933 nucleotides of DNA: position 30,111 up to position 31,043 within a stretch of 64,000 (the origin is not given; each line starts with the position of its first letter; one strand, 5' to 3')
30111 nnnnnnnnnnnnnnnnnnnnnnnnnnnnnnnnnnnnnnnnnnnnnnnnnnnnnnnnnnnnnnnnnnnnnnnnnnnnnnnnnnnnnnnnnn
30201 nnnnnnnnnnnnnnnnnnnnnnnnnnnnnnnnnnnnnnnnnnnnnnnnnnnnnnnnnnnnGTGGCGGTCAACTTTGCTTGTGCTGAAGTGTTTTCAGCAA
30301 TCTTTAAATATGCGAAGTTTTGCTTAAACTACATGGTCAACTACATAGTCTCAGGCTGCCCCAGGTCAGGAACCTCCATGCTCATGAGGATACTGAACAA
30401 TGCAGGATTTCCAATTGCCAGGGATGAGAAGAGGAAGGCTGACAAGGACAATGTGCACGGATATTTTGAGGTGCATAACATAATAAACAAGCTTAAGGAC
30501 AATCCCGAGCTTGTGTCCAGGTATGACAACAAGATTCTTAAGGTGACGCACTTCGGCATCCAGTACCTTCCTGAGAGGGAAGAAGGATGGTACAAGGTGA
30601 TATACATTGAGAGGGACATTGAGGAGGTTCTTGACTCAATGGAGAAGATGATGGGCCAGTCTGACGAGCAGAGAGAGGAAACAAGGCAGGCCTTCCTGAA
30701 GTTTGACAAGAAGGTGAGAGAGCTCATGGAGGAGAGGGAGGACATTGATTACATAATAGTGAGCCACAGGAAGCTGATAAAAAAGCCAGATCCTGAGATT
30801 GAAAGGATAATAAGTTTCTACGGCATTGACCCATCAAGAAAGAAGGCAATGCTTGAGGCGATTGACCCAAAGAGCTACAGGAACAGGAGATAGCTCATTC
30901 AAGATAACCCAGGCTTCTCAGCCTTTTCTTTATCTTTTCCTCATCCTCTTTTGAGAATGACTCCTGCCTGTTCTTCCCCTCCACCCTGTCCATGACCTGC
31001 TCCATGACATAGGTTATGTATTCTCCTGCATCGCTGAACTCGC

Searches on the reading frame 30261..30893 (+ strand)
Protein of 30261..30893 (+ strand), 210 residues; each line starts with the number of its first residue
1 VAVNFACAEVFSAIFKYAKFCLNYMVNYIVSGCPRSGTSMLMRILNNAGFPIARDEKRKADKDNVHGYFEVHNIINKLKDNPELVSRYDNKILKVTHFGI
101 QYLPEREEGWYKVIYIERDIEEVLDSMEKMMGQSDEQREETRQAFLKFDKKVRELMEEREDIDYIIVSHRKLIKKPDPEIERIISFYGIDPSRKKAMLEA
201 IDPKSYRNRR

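Call 36: search_protein_families(library=pfam, proteins=[window:30261-30893:+], max_evalue=0.001)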
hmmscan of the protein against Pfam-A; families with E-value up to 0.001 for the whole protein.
window:30261-30893:+ (210 aa): 2 families
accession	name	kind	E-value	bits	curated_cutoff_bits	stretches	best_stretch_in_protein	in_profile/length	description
PF00685.33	Sulfotransfer_1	-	1.4e-11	44.7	22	1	29-193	5-185/255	Sulfotransferase domain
PF13469.12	Sulfotransfer_3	-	1.1e-09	39.3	27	1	112-190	126-213/216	Sulfotransferase family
